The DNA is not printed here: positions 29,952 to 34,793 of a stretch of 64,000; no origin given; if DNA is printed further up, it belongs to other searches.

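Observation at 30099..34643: Giant SF1 helicase fused to a Vsr/DUF559-like nuclease fold, with an unusually long insert inside the helicase core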

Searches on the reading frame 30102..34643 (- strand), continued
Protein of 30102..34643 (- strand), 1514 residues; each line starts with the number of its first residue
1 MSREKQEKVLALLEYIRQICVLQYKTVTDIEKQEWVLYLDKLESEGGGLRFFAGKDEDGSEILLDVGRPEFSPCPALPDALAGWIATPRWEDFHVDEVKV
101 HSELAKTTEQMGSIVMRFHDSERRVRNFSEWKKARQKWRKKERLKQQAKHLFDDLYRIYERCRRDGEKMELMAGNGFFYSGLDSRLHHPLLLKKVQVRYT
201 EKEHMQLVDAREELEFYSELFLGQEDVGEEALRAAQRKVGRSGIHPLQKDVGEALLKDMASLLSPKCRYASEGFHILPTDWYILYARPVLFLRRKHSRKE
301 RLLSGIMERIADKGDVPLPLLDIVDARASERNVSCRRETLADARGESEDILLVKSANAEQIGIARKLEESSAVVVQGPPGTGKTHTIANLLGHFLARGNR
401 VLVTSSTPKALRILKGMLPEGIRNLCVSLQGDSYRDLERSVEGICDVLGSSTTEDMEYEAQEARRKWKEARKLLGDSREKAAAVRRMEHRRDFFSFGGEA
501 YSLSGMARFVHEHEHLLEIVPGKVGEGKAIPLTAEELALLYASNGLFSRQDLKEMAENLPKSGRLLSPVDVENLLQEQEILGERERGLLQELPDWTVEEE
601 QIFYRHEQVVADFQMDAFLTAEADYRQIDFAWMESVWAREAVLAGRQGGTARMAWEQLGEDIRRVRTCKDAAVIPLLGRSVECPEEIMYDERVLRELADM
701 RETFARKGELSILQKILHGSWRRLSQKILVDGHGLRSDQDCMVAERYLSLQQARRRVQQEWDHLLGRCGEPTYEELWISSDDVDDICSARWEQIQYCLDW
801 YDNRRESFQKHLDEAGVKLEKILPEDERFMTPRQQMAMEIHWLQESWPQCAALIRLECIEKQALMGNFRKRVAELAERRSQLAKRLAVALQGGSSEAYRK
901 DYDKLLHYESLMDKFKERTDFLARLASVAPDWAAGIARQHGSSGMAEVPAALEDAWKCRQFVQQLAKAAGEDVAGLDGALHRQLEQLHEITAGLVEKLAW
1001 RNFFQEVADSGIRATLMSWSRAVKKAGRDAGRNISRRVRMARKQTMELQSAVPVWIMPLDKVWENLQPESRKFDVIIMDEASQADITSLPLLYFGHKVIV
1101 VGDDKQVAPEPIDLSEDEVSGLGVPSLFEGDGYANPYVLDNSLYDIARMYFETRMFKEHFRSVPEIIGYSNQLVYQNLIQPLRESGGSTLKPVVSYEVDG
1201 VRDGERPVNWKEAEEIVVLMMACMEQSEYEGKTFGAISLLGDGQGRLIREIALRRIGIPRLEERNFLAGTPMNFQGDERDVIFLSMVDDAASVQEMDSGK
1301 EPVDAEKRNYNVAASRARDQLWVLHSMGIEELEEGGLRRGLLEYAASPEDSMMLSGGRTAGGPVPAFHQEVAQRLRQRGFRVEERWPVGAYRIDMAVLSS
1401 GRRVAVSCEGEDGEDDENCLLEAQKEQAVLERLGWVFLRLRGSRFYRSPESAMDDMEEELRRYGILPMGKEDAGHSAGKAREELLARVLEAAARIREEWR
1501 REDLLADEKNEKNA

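Call 60: search_protein_families(library=padloc, proteins=[P0104, P0053, P0048, P0016], max_evalue=1e-10)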
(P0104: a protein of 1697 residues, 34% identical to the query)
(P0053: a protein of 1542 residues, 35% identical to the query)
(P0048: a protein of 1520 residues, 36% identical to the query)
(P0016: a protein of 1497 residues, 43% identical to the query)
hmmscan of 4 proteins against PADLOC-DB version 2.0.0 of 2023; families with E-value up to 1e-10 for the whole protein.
P0104 (1697 aa): 6 families
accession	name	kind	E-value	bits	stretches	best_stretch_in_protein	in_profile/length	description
PDLC05009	PDC-S37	-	5.4e-68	227.9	2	1066-1542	902-1384/1550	-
PDLC03920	MkoA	-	8.1e-41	138.3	2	1085-1373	779-1096/1112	-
PDLC02194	Hhe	-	1.1e-40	136.8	1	1075-1491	1357-1783/1911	-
PDLC03924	MkoC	-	1.2e-38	130.9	1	1093-1374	666-963/1136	-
PDLC03921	MkoA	-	2.5e-25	86.4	1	1090-1357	1289-1569/1607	-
PDLC05064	PDC-S68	-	6.2e-11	38.7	0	341-443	646-748/1273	-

P0053 (1542 aa): 5 families
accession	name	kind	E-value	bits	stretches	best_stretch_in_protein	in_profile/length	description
PDLC05009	PDC-S37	-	8.3e-64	214.1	2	1053-1477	903-1341/1550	-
PDLC03924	MkoC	-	6.8e-40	135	1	1073-1363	648-970/1136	-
PDLC02194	Hhe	-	2.3e-38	129.2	1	1063-1482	1360-1789/1911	-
PDLC03920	MkoA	-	1.3e-33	114.4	2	1001-1366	715-1090/1112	-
PDLC03921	MkoA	-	1.3e-23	80.7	0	325-487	992-1152/1607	-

P0048 (1520 aa): 5 families
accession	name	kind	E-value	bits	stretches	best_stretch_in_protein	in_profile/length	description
PDLC05009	PDC-S37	-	3.4e-68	228.6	2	1055-1481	907-1340/1550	-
PDLC03924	MkoC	-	2.6e-43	146.4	1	1080-1368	665-970/1136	-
PDLC02194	Hhe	-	6.3e-43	144.3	1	1066-1480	1361-1781/1911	-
PDLC03920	MkoA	-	5.4e-34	115.7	2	1080-1373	786-1104/1112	-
PDLC03921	MkoA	-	1.4e-26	90.6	0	1215-1341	1441-1567/1607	-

P0016 (1497 aa): 5 families
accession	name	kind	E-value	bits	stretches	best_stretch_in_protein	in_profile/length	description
PDLC05009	PDC-S37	-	4.2e-50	168.6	2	585-1464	473-1350/1550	-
PDLC03924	MkoC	-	4.7e-31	105.8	1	1066-1341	670-961/1136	-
PDLC03920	MkoA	-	1.6e-30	104.1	2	1062-1321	787-1073/1112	-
PDLC02194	Hhe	-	2.5e-29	99.3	1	956-1453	1272-1781/1911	-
PDLC03921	MkoA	-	5.5e-15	52.1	0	1066-1325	1296-1568/1607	-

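Call 61: search_protein_families(library=ncbifam, proteins=[P0104, P0053, P0048, P0016], max_evalue=1e-10)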
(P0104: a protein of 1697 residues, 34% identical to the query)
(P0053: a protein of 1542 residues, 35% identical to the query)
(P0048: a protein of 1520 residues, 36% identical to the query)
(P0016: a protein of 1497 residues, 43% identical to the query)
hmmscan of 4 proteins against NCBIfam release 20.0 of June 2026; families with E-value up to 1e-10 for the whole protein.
P0104 (1697 aa): 4 families
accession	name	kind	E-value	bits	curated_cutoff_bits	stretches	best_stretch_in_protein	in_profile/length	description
NF058533.1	antiphage_ProA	equivalog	7.7e-65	219.2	1500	2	1069-1532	1271-1753/1903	anti-phage protein ProA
NF042953.1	Hhe_antiphage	equivalog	6e-56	189.7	2000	1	1076-1548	1260-1738/1797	DUF4011 domain-containing anti-phage protein Hhe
TIGR00376.1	TIGR00376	hypoth_equivalog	4.1e-25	88.3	348.9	0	383-467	161-245/639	IGHMBP2 family helicase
NF040671.1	PLuB_AAA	exception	1.8e-22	78.6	999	1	1095-1354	960-1231/1256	PLuB system helicase-like protein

P0053 (1542 aa): 4 families
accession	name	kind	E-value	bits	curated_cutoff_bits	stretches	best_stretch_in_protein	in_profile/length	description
NF058533.1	antiphage_ProA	equivalog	7e-62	209.4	1500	1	1064-1478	1284-1707/1903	anti-phage protein ProA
NF042953.1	Hhe_antiphage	equivalog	2.3e-48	164.5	2000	1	1056-1477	1250-1683/1797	DUF4011 domain-containing anti-phage protein Hhe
NF040671.1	PLuB_AAA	exception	1.2e-23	82.6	999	1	1081-1340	960-1231/1256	PLuB system helicase-like protein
TIGR00376.1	TIGR00376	hypoth_equivalog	3.1e-20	72.2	348.9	0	367-473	160-270/639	IGHMBP2 family helicase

P0048 (1520 aa): 4 families
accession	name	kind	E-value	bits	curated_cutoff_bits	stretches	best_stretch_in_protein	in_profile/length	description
NF058533.1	antiphage_ProA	equivalog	3e-64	217.2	1500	2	1060-1481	1278-1705/1903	anti-phage protein ProA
NF042953.1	Hhe_antiphage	equivalog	2e-56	191.2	2000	1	1058-1482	1254-1683/1797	DUF4011 domain-containing anti-phage protein Hhe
NF040671.1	PLuB_AAA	exception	3e-25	87.8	999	0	1212-1342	1118-1233/1256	PLuB system helicase-like protein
TIGR00376.1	TIGR00376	hypoth_equivalog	5.6e-21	74.6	348.9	1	1082-1340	360-610/639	IGHMBP2 family helicase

P0016 (1497 aa): 5 families
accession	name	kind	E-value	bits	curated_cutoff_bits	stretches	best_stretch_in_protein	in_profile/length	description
NF058533.1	antiphage_ProA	equivalog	1e-59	202.2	1500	1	324-1473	620-1724/1903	anti-phage protein ProA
NF042953.1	Hhe_antiphage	equivalog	3.1e-41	140.9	2000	1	956-1461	1173-1689/1797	DUF4011 domain-containing anti-phage protein Hhe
NF040671.1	PLuB_AAA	exception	1.7e-25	88.7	999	1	1064-1340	960-1246/1256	PLuB system helicase-like protein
TIGR00376.1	TIGR00376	hypoth_equivalog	2.6e-22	79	348.9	0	1066-1322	363-609/639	IGHMBP2 family helicase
TIGR01447.1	recD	equivalog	1.8e-11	43.4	310.15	0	279-424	101-226/597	exodeoxyribonuclease V subunit alpha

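Call 71: search_dna_similar(query=window:30102-34643:-, collection=plasmids, mode=protein, max_rows=30, max_evalue=1e-10)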
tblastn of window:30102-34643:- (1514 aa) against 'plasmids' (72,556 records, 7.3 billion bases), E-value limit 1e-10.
Records with a match: 420; places in all: 423; records where one place covers at least 80% of the query: 2.
Best place of each record, by identity: <60% 420.
By first word of the organism name: Klebsiella 229; Ralstonia 93; Acinetobacter 24; Raoultella 10; Rhizobium 10; Variovorax 5; Sphingobium 4; Streptomyces 4; Vibrio 4; Paracoccus 4; and 26 more.
By predicted mobility (MOB-suite, as given by PLSDB): conjugative 197; mobilizable 113; non-mobilizable 110.
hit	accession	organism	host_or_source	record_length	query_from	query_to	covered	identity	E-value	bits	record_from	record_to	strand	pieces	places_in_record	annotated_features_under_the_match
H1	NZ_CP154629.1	Acetoanaerobium noterae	cell culture,Sludge of a digestion ...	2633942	8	1466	96%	33.2%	0e+0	770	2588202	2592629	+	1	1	none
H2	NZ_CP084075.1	Fusobacterium vincentii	-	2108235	5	1471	97%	29.3%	0e+0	627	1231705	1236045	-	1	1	none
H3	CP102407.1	Fusobacteria bacterium ZRK30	pure culture,cold seep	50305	9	1467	76%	31.2%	7e-91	532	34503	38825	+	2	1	AAA domain-containing protein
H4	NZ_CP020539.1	Sphingobium herbicidovorans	cell culture,soil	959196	138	1469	73%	28.4%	1e-49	317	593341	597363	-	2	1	DUF3320 domain-containing protein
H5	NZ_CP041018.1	Sphingobium fuliginis ATCC 27551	cell culture,Water of rice field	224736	170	1469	71%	29.0%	2e-50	310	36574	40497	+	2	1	DUF3320 domain-containing protein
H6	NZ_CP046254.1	Sphingobium sp. CAP-1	cell culture,activated sludge of ...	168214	170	1469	71%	29.0%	3e-50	309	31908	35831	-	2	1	DUF3320 domain-containing protein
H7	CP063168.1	Variovorax paradoxus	-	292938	4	1476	68%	29.5%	5e-60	368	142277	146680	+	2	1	AAA family ATPase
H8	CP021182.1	Rhizorhabdus wittichii DC-6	activated sludge of a wastewater ...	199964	170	1469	71%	28.3%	1e-48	304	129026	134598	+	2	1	hypothetical protein (x2) | IS1380 family transposase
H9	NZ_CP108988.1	Streptomyces sp. NBC_00723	-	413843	12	1467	66%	28.9%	1e-52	321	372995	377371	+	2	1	AAA domain-containing protein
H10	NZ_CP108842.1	Streptomyces chartreusis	-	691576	75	1476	59%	32.1%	1e-58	347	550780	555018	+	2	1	AAA domain-containing protein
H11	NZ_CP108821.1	Streptomyces chartreusis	-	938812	75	1476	59%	32.1%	1e-58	347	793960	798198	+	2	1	AAA domain-containing protein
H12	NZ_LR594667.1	Variovorax sp. SRS16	linuron-contaminated soil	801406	58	1469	60%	31.0%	3e-52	334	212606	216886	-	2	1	AAA domain-containing protein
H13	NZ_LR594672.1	Variovorax sp. PBL-E5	linuron-contaminated soil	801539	58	1469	60%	31.0%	3e-52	334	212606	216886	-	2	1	AAA domain-containing protein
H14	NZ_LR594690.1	Variovorax sp. WDL1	linuron-contaminated soil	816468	58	1469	60%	31.0%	3e-52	334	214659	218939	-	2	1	AAA domain-containing protein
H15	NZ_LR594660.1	Variovorax sp. PBL-H6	linuron-contaminated soil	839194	58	1469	60%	31.0%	3e-52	334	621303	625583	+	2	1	AAA domain-containing protein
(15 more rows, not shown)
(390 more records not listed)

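Call 73: get_annotated_region(hit=H4, flank=3000)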
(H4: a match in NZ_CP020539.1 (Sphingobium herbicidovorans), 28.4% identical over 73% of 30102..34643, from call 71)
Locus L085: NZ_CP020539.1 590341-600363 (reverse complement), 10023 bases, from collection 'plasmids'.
description: Sphingobium herbicidovorans strain MH plasmid pMSHV, complete sequence
organism: Sphingobium herbicidovorans (NCBI taxid 76947)
taxonomy: Bacteria; Pseudomonadota; Alphaproteobacteria; Sphingomonadales; Sphingomonadaceae; Sphingobium; Sphingobium herbicidovorans
host: -; source: cell culture,soil; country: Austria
typing (MOB-suite, as given by PLSDB): conjugative; replicon rep_cluster_545; relaxase MOBP; mating-pair formation MPF_T
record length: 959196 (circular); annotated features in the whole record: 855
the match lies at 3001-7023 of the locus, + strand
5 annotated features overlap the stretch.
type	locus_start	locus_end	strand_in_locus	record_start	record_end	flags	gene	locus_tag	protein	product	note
CDS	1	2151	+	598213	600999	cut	-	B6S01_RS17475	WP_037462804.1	BPTD_3080 family restriction endonuclease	-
CDS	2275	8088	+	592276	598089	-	-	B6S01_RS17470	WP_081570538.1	DUF3320 domain-containing protein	-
CDS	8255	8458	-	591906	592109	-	-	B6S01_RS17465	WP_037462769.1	hypothetical protein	-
CDS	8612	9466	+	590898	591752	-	-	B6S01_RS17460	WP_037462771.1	type IV toxin-antitoxin system AbiEi family antitoxin domain-containing protein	-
CDS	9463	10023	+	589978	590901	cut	-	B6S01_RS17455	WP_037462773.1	nucleotidyl transferase AbiEii/AbiGii toxin family protein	-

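Call 75: search_protein_families(library=ncbifam, proteins=[L085:2275-8085:+], max_evalue=0.00001)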
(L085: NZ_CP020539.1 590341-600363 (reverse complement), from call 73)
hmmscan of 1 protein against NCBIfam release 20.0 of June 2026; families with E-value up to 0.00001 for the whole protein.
L085:2275-8085:+ (1937 aa): 4 families
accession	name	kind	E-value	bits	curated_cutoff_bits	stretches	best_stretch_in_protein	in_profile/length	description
NF058533.1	antiphage_ProA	equivalog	1.6e-82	277.9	1500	2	480-1578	643-1707/1903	anti-phage protein ProA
NF042953.1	Hhe_antiphage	equivalog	2.1e-45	154.7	2000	2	1166-1570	1260-1676/1797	DUF4011 domain-containing anti-phage protein Hhe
NF040671.1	PLuB_AAA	exception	3.7e-23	80.9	999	1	1188-1458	963-1247/1256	PLuB system helicase-like protein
TIGR00376.1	TIGR00376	hypoth_equivalog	2.3e-22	79.2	348.9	2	503-611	176-277/639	IGHMBP2 family helicase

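Call 76: search_protein_families(library=pfam, proteins=[L085:2275-8085:+, P0104], max_evalue=0.001)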
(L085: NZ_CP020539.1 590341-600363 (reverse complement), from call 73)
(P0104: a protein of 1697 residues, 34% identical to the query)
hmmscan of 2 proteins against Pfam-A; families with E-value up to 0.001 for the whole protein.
L085:2275-8085:+ (1937 aa): 9 families
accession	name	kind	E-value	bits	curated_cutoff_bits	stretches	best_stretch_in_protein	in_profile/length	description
PF18741.7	MTES_1575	-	2.4e-29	101.7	38.2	1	1481-1574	1-96/96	REase_MTES_1575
PF13086.12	AAA_11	-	1e-15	58.7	27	2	487-597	2-126/257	AAA domain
PF13087.12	AAA_12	-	9.8e-14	51.8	27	1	1271-1437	17-191/195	AAA domain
PF13604.12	AAA_30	-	1.1e-10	42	27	1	487-552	2-69/191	AAA domain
PF13245.12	AAA_19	-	3.2e-09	37.5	25.1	1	493-556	3-68/134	AAA domain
PF11784.13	DUF3320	-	1.7e-08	34.7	25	1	1786-1833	2-49/50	Protein of unknown function (DUF3320)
PF04480.18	DUF559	-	4.9e-06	26.8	20.6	1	1481-1574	17-108/109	Protein of unknown function (DUF559)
PF01443.25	Viral_helicase1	-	9.3e-05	22.8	21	0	505-534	2-32/228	Viral superfamily 1 RNA helicase core domain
PF13191.12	AAA_16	-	0.00037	21.5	32.6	1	500-606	24-129/167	AAA ATPase domain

P0104 (1697 aa): 13 families
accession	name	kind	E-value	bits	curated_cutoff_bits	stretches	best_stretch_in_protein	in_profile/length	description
PF18741.7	MTES_1575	-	8.6e-30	103.1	38.2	1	1395-1488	1-96/96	REase_MTES_1575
PF13086.12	AAA_11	-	2.2e-21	77.3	27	2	382-500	3-138/257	AAA domain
PF13087.12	AAA_12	-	4.6e-17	62.7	27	1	1177-1352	16-191/195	AAA domain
PF13604.12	AAA_30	-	5.4e-13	49.6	27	1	381-444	2-67/191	AAA domain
PF13245.12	AAA_19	-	1.3e-11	45.2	25.1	1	388-448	4-64/134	AAA domain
PF00580.27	UvrD-helicase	-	2e-10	41.3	23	1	382-501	2-99/271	UvrD/REP helicase N-terminal domain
PF20720.3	nSTAND3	-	1.1e-08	35.4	27.2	1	388-442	10-64/155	Novel STAND NTPase 3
PF04480.18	DUF559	-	2.1e-07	31.2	20.6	1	1407-1488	32-108/109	Protein of unknown function (DUF559)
PF04851.21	ResIII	-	2.4e-05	24.7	22.5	0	385-443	8-73/164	Type III restriction enzyme, res subunit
PF05127.21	NAT10_TcmA_helicase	-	7.5e-05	23.1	22.7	0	400-454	2-57/176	RNA cytidine acetyltransferase NAT10/TcmA, helicase domain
PF13191.12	AAA_16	-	0.00012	23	32.6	1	391-501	20-129/167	AAA ATPase domain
PF01443.25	Viral_helicase1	-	0.00026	21.3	21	0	1089-1132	51-97/228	Viral superfamily 1 RNA helicase core domain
PF13401.12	AAA_22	-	0.0004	21.1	27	0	396-510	6-104/130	AAA domain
